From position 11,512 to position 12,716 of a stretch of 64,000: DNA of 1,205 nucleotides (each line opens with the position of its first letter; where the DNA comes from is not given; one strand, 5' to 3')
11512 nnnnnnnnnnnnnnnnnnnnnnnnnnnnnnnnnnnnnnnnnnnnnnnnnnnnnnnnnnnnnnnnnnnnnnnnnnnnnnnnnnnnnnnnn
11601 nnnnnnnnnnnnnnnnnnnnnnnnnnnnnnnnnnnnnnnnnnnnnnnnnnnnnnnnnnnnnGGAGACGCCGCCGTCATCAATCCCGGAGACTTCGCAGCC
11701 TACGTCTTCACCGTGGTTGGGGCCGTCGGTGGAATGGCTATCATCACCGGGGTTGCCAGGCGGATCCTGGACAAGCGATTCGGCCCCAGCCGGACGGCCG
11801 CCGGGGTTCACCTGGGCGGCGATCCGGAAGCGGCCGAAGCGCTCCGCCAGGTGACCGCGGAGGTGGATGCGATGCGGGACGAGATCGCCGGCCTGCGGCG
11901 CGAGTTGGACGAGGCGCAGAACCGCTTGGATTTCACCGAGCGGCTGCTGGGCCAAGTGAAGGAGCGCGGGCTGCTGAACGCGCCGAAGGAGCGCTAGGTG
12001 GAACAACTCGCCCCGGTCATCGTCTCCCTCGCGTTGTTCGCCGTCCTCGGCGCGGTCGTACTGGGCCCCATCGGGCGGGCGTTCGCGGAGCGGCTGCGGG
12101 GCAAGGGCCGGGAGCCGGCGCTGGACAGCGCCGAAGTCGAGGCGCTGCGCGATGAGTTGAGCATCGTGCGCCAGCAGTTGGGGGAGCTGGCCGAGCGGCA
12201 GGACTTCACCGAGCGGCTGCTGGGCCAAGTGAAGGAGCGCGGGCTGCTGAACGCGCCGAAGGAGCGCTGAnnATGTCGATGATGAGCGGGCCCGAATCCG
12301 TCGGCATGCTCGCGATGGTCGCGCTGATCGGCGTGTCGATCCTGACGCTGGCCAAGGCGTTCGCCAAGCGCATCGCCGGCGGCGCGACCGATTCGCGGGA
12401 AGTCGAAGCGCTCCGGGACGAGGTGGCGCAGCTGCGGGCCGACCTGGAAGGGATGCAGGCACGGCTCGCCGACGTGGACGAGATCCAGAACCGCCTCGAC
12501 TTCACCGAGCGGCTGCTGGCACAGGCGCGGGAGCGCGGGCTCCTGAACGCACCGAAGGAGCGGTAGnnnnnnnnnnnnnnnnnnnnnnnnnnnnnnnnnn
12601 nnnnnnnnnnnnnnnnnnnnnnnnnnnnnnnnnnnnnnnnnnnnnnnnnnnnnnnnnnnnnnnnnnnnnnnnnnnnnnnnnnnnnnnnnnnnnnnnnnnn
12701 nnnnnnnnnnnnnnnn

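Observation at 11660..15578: Eight-gene operon: five tandem small single-TM coiled-coil paralogs, a YbjN-like gene, PspA/IM30 and an AI-2E permease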

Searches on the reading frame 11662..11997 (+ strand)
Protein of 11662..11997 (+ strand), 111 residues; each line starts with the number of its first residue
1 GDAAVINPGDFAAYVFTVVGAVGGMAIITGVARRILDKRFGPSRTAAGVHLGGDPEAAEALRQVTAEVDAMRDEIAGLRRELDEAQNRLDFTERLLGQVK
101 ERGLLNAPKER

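Call 3: search_protein_families(library=pfam, proteins=[window:11713-11997:+], max_evalue=1)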
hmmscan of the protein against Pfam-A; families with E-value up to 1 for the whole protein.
window:11713-11997:+ (94 aa): 5 families
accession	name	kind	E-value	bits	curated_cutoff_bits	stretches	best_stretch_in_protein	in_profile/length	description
PF19220.6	Rod_CreS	-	3.2e-06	26.9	100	1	40-84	183-227/359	Crescentin, rod domain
PF11382.13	MctB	-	0.0093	16.1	25.6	1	29-85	19-75/306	Copper transport outer membrane protein, MctB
PF07926.17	TPR_MLP1_2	-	0.011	16.2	36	1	39-81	54-96/129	TPR/MLP1/MLP2-like protein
PF10473.14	CENP-F_leu_zip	-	0.05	14.1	34.5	1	41-72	9-40/140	Leucine-rich repeats of kinetochore protein Cenp-F/LEK1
PF13600.11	DUF4140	-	0.11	13.5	27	1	38-74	65-97/98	N-terminal domain of unknown function (DUF4140)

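Call 5: search_protein_families(library=ncbifam, proteins=[window:11662-11997:+], max_evalue=1)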
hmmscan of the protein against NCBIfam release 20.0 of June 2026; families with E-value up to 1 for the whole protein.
window:11662-11997:+ (111 aa): 3 families
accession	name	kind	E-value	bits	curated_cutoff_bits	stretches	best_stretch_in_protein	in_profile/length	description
NF006800.0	PRK09303.1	equivalog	0.08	11.9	342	1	61-97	120-156/383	histidine kinase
NF058560.1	FblAmlydTptrFapF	equivalog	0.13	11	700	1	62-107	20-65/420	fibril amyloid transporter FapF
TIGR04268.1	FxSxx-COOH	equivalog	0.19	12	28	1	53-76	15-38/44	FxSxx-COOH cyclophane-containing RiPP peptide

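Call 7: find_homologous_proteins(query=A1, max_evalue=0.001)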
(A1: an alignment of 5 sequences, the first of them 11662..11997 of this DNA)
Query A1 (5 sequences) (111 aa, profile of the alignment): 6883 proteins with E <= 0.001 among 8000 candidates; the best 120 are listed.
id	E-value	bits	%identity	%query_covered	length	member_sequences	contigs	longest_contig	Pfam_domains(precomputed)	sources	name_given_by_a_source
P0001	4.8e-33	131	-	-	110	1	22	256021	-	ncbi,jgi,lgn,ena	ncbi:MAG: hypothetical protein ABSG61_09850 [Gemmatimonadales bacterium]|jgi:hypothetical protein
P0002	4.1e-32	128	-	-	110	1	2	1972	-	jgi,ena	-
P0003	1.5e-31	126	32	90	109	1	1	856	-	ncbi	-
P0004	2.8e-31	125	-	-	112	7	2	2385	-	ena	-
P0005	3.7e-31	125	70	42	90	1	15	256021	-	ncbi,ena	ncbi:MAG: hypothetical protein ABSG61_09835 [Gemmatimonadales bacterium]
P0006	4.2e-31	125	70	42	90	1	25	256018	-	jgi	jgi:hypothetical protein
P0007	1.4e-30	123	30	88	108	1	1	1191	-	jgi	-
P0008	1.8e-30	123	-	-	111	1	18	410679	-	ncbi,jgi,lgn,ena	ncbi:MAG: hypothetical protein ABR998_08150 [Gemmatimonadales bacterium]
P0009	2.4e-30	122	68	42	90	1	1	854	-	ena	-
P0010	2.7e-30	122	-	-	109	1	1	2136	-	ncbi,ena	-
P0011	5.0e-30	121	-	-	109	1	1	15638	-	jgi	jgi:hypothetical protein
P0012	5.2e-30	121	-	-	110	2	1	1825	-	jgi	jgi:hypothetical protein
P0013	6.0e-30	121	-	-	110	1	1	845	-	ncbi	-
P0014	6.5e-30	121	-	-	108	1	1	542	-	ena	-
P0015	7.0e-30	121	61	41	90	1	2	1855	-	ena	-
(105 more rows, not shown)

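Call 8: find_related_loci(query=A1, collection=genome_contigs, flank=6000)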
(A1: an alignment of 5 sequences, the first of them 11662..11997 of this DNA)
Query A1 (111 aa) in genome_contigs; peptide patterns used: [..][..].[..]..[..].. (x = any residue, [..] = any of these).
600 stretches matched a pattern (row limit reached: there are more); 351 encode a relative of the query (tblastn E <= 1e-3); the best 80 are kept; 80 distinct loci.
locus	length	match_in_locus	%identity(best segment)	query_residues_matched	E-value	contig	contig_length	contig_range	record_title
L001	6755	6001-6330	63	1-111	2e-37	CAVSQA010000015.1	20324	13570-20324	MAG: uncultured Gemmatimonadales bacterium isolate MFD01299.bin.2.175 genome assembly, contig: contig_31944, whole genom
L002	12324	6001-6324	64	1-111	5e-36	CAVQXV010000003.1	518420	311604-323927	MAG: uncultured Gemmatimonadales bacterium isolate MFD00008.bin.2.66 genome assembly, contig: contig_47937, whole genome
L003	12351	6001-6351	54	1-111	5e-34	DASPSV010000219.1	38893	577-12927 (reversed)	MAG TPA_asm: Gemmatimonadales bacterium isolate SMAG_U12260 k141_103765, whole genome shotgun sequence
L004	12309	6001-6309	56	1-111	1e-32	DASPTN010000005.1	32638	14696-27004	MAG TPA_asm: Gemmatimonadales bacterium isolate SMAG_U12278 k141_494157, whole genome shotgun sequence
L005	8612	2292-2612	57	1-111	4e-31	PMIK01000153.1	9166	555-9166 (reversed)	MAG: Gemmatimonadetes bacterium isolate fen_1246 73.20120600_E3D.47_contig_309632, whole genome shotgun sequence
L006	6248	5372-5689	50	1-107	2e-29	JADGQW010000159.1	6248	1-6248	MAG: Gemmatimonadales bacterium isolate Chersky.24_23 contig-100_5332, whole genome shotgun sequence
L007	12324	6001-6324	55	1-111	3e-28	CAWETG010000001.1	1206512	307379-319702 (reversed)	MAG: uncultured Gemmatimonadales bacterium isolate MFD01476.bin.1.191 genome assembly, contig: contig_10655, whole genom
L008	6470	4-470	76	54-111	2e-24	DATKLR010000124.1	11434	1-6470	MAG TPA_asm: Gemmatimonadales bacterium isolate SMAG_U14690 k141_2267941, whole genome shotgun sequence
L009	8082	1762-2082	38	3-109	2e-17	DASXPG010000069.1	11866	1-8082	MAG TPA_asm: Gemmatimonadales bacterium isolate SMAG_U5402 k141_65306, whole genome shotgun sequence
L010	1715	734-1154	54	65-110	1e-12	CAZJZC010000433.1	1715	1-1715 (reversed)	MAG TPA_asm: uncultured Gemmatimonadales bacterium isolate SRP287453_co1_262 genome assembly, contig: NODE_152239_length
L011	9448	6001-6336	41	1-111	3e-11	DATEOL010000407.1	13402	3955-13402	MAG TPA_asm: Gemmatimonadales bacterium isolate SMAG_U8994 k141_3078783, whole genome shotgun sequence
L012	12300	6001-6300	36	3-105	5e-11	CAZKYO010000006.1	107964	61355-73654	MAG TPA_asm: uncultured Gemmatimonadaceae bacterium isolate binchicken_co118_191 genome assembly, contig: NODE_109_lengt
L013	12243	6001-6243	40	18-108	6e-11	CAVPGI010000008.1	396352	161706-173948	MAG: uncultured Gemmatimonadales bacterium isolate MFD10007.bin.2.175 genome assembly, contig: contig_50806, whole genom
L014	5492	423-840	51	63-111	9e-11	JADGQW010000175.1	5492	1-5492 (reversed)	MAG: Gemmatimonadales bacterium isolate Chersky.24_23 contig-100_6834, whole genome shotgun sequence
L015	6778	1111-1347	38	11-101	1e-10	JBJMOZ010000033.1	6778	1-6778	MAG: Gemmatimonadales bacterium isolate 12C16O_48h_50_P10_coass_bin_41 k141_1395609, whole genome shotgun sequence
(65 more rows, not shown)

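Call 57: search_protein_families(library=padloc, proteins=[window:11674-11997:+], max_evalue=0.01)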
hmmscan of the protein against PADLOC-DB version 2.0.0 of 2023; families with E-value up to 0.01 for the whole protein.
window:11674-11997:+ (107 aa): 0 families

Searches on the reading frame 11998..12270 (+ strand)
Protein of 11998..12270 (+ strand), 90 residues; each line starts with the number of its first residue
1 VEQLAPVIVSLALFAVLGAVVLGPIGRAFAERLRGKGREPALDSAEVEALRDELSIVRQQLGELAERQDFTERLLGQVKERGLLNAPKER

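Call 3: search_protein_families(library=pfam, proteins=[window:11998-12270:+], max_evalue=1)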
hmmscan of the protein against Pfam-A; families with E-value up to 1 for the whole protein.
window:11998-12270:+ (90 aa): 2 families
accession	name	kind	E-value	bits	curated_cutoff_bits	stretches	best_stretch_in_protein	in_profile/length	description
PF20570.3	DUF6779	-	0.016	16.2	28.1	1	39-71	65-97/108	Domain of unknown function (DUF6779)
PF00573.27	Ribosomal_L4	-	0.053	13.6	25.8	1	15-66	67-117/190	Ribosomal protein L4/L1 family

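Call 5: search_protein_families(library=ncbifam, proteins=[window:11998-12270:+], max_evalue=1)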
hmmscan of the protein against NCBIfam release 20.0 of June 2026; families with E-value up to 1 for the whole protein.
window:11998-12270:+ (90 aa): 2 families
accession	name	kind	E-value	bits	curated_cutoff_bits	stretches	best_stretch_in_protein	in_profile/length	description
TIGR04353.1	PqqD_rel_X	equivalog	0.053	14.5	35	1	38-84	31-73/74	HPr-rel-A system PqqD family peptide chaperone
TIGR03789.1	pdsO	hypoth_equivalog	0.11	12.2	152.2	1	10-74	46-110/243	sortase-associated OmpA-like protein PdsO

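Call 19: search_protein_families(library=pfam, alignment_id=A2, max_evalue=0.1)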
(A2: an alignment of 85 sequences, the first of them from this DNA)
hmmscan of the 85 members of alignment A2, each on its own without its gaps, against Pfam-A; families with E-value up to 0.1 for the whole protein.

A. member 1, seq(90 aa): 2 families
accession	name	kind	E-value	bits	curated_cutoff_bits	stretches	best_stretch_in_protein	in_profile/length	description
PF20570.3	DUF6779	-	0.016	16.2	28.1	1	39-71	65-97/108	Domain of unknown function (DUF6779)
PF00573.27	Ribosomal_L4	-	0.053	13.6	25.8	1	15-66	67-117/190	Ribosomal protein L4/L1 family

B. families by the number of members that match (of 85 scanned): 104 families (the first 25 are shown)
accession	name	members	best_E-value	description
PF19111.5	DUF5798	10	0.0024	Family of unknown function (DUF5798)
PF20570.3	DUF6779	7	0.0036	Domain of unknown function (DUF6779)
PF16331.10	TolA_bind_tri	6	0.0047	TolA binding protein trimerisation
PF23991.1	DUF7310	5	0.0083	Coiled-coil region of unknown function (DUF7310)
PF19220.6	Rod_CreS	4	0.0004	Crescentin, rod domain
PF24362.2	DUF7518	4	0.0026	Family of unknown function (DUF7518)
PF19717.4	DUF6212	4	0.0046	Family of unknown function (DUF6212)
PF05531.17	NPV_P10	4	0.0066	Nucleopolyhedrovirus P10 protein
PF14077.11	WD40_alt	4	0.0078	Alternative WD40 repeat motif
PF24583.1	DUF7610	4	0.011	Domain of unknown function (DUF7610)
PF08663.15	HalX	4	0.034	HalX domain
PF05701.16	WEMBL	3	0.0032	Weak chloroplast movement under blue light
PF01166.23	TSC22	3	0.0032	TSC-22/dip/bun family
PF08990.16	Docking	3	0.0035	Erythronolide synthase docking domain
PF04508.17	Pox_A_type_inc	3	0.0086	Viral A-type inclusion protein repeat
PF04977.20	DivIC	2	0.00018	Septum formation initiator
PF06667.17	PspB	2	0.0018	Phage shock protein B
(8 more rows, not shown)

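Call 20: search_solved_structures(query=A2, max_evalue=10, show_alignments=2)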
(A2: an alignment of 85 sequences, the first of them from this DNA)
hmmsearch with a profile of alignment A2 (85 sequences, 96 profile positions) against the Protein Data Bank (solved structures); distinct sequences matched with E-value up to 10: 101 (the best 60 are shown).
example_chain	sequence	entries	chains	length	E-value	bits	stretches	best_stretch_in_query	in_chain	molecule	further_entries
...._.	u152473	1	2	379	0.00018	24.8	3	15-68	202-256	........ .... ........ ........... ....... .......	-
3pjs_K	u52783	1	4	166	0.063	16.6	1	15-83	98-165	Voltage-gated potassium channel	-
6y07_A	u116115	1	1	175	0.099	16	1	9-73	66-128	sohair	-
2d3e_A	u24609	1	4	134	0.11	15.8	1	34-81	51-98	General control protein GCN4 and Tropomyosin 1 alpha chain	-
8q4g_G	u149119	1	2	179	0.12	15.8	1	35-81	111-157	Tropomyosin alpha-1 chain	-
8zbk_R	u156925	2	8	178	0.12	15.8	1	35-81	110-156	Tropomyosin alpha-1 chain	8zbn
6e9y_A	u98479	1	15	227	0.12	15.7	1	22-71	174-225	DHF38 filament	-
8iah_V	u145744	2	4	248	0.13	15.6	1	35-82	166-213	Tropomyosin 3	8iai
3zjz_A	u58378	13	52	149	0.16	15.3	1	7-70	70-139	ION TRANSPORT PROTEIN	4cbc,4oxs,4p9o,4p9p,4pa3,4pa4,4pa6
3eff_K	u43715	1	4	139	0.17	15.3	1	15-82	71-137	Voltage-gated potassium channel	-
4x88_A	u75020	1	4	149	0.18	15.2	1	7-70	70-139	Ion transport protein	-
6b1t_Q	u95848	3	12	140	0.18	15.1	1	12-69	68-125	Hexon-interlacing protein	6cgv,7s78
9vim_A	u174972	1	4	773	0.2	15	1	9-71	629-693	Urea-proton symporter DUR3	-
6gaj_A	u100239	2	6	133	0.21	15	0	32-72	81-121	Outer capsid protein sigma-1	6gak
9rgy_A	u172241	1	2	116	0.21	14.9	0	44-72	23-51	sc-apCC3-CW-0NTT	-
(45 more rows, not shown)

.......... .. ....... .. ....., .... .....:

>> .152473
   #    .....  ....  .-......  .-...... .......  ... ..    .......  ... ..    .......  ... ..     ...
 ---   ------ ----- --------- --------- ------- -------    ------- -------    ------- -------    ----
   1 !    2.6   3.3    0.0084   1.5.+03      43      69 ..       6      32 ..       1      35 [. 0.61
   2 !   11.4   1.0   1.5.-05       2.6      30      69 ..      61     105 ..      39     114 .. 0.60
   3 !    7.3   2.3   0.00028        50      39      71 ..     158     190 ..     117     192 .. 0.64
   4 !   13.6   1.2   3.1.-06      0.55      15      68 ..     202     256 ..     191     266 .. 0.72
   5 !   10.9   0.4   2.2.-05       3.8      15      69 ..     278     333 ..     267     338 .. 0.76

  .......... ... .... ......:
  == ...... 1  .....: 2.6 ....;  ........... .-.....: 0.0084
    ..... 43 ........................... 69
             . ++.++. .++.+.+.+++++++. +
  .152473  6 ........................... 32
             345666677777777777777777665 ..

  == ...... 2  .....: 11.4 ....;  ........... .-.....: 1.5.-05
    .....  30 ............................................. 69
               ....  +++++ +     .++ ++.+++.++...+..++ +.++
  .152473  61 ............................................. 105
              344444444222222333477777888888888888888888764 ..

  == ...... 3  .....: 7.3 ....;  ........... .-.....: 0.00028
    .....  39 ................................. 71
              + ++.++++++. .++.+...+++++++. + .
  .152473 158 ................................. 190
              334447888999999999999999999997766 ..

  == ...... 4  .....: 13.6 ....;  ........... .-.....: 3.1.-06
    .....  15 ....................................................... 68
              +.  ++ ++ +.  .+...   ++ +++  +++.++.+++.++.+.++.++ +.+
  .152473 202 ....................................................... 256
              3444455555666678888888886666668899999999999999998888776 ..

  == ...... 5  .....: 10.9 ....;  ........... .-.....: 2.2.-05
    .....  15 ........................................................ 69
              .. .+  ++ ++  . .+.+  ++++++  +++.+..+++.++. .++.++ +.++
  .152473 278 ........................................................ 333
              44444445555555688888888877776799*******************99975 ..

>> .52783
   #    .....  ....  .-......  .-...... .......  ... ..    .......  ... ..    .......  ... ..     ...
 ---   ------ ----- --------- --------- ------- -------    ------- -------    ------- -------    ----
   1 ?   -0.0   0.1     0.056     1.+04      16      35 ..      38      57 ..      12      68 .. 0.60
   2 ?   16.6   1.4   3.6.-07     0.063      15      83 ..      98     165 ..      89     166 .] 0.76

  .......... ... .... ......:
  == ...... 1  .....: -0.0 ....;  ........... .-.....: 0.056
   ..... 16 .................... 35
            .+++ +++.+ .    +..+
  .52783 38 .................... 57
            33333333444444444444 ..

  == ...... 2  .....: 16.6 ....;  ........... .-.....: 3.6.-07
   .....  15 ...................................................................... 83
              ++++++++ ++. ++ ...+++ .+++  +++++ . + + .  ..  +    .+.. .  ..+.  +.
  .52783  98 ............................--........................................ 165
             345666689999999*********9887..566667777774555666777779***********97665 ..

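Call 34: predict_structure(alignment_id=A3)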
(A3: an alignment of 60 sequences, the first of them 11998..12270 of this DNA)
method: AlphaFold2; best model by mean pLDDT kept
length: 90 residues; sequences in the alignment: 60
mean_pLDDT: 85.8   pTM: 0.41
mean pLDDT of the five models: 85.8, 85.2, 84.5, 83.4, 83.0
residues with pLDDT >= 90: 46; 70-90: 29; 50-70: 15; < 50: 0
segments of 3 or more residues with pLDDT < 50: none
pLDDT, mean of each block of 10 residues (from residue 1): 85 91 85 66 84 98 98 94 71
secondary structure, 60 per line:
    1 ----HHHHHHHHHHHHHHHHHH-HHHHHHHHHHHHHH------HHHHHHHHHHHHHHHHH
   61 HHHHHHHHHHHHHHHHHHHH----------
elements in order: H5-22 H24-37 H44-80

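Call 35: search_protein_representatives(alignment_id=A3)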
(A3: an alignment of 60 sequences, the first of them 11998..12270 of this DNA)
Query: 60 sequences, 100 profile positions. Proteins with E-value up to 0.001 (for the whole library): 2481; up to 1e-10: 230; up to 1e-30: 1. The best 150 are listed.
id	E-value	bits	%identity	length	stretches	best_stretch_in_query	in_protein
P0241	1.9e-36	140.0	-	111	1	1-99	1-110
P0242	1.9e-28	114.4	-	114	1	6-99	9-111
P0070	1.8e-27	111.2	-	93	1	11-98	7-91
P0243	3.6e-25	103.9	-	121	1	8-96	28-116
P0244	3.3e-24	100.8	-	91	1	13-100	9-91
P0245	4.3e-23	97.2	-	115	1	13-97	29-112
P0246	4.8e-23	97.1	-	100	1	6-99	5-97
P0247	8.6e-23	96.2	-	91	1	9-98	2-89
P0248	1.3e-22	95.6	-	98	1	7-100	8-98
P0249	3.3e-22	94.3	-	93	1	16-99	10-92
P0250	3.9e-21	90.9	-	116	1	13-96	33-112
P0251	1.7e-20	88.9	-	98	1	11-99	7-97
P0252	8.0e-20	86.7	-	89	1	1-97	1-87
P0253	1.3e-19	86.0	-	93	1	20-97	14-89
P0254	3.7e-19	84.6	-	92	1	16-97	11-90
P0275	3.4e-15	71.9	-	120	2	15-89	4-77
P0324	6.7e-13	64.5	-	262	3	55-96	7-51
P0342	1.3e-12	63.6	-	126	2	30-88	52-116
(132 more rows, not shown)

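Call 53: fold_search(model_id=the predicted structure, library=pdb)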
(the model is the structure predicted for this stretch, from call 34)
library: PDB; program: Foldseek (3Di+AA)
matches with E <= 10: 1; with E <= 0.001: 0
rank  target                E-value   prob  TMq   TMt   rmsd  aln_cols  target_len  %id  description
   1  5ek8                  1.0e+01  0.14  0.35  0.05   2.0        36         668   25  Crystal structure of a 9R-lipoxygenase from Cyanothece PCC8801 at 2.7 Angstroms (released 2015-12-23)

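Call 57: search_protein_families(library=padloc, proteins=[window:11998-12270:+], max_evalue=0.01)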
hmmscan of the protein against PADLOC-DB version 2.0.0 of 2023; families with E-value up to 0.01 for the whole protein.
window:11998-12270:+ (90 aa): 0 families

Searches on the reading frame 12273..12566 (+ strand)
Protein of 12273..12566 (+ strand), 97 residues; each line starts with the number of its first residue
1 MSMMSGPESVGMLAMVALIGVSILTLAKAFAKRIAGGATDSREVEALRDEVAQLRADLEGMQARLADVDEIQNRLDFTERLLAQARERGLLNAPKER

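Call 3: search_protein_families(library=pfam, proteins=[window:12273-12566:+], max_evalue=1)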
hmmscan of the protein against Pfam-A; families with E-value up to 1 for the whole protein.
window:12273-12566:+ (97 aa): 14 families
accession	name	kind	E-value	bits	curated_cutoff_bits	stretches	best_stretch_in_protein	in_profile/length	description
PF04977.20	DivIC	-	0.0012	19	28.9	1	41-90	16-67/80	Septum formation initiator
PF20570.3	DUF6779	-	0.0042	18.2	28.1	1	38-69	67-98/108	Domain of unknown function (DUF6779)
PF18052.6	Rx_N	-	0.0045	17.5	27.7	1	42-87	18-63/93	Rx N-terminal domain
PF07321.17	YscO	-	0.0065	16.9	28.8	1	34-88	58-109/149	Type III secretion protein YscO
PF19380.4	DUF5955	-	0.0081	17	27.1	1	40-83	4-47/88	Family of unknown function (DUF5955)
PF00672.30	HAMP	-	0.011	16.5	25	1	31-66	17-52/53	HAMP domain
PF16331.10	TolA_bind_tri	-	0.014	15.9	30.1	1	41-74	24-57/76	TolA binding protein trimerisation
PF05531.17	NPV_P10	-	0.016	16.2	29.8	1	43-83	12-52/75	Nucleopolyhedrovirus P10 protein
PF00435.27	Spectrin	-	0.028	15.4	29.9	1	39-79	31-70/105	Spectrin repeat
PF16326.10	ABC_tran_CTD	-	0.046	14.4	32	1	41-80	7-55/69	ABC transporter C-terminal domain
PF10874.13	DUF2746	-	0.067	14.1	23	1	7-72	6-73/101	Protein of unknown function (DUF2746)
PF08663.15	HalX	-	0.12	13.3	23.2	1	39-72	32-65/68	HalX domain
PF10805.13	DUF2730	-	0.32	11.6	24.9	0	42-71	63-92/102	Protein of unknown function (DUF2730)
PF07716.20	bZIP_2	-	0.41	11.2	22.3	0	42-56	39-53/54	Basic region leucine zipper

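Call 5: search_protein_families(library=ncbifam, proteins=[window:12273-12566:+], max_evalue=1)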
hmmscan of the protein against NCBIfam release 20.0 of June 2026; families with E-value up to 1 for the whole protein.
window:12273-12566:+ (97 aa): 1 family
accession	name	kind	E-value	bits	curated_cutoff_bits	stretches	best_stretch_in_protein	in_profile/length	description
NF046118.1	T4SS_BAB2_0123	subfamily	0.0005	20.3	100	1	21-86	29-95/145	BAB2_0123 family type IV secretion system effector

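Call 57: search_protein_families(library=padloc, proteins=[window:12273-12566:+], max_evalue=0.01)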
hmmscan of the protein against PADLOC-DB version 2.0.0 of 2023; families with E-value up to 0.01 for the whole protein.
window:12273-12566:+ (97 aa): 1 family
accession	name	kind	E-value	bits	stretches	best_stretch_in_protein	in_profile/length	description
PDLC05076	PDC-S70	-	0.0087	14.3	0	17-58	48-89/94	-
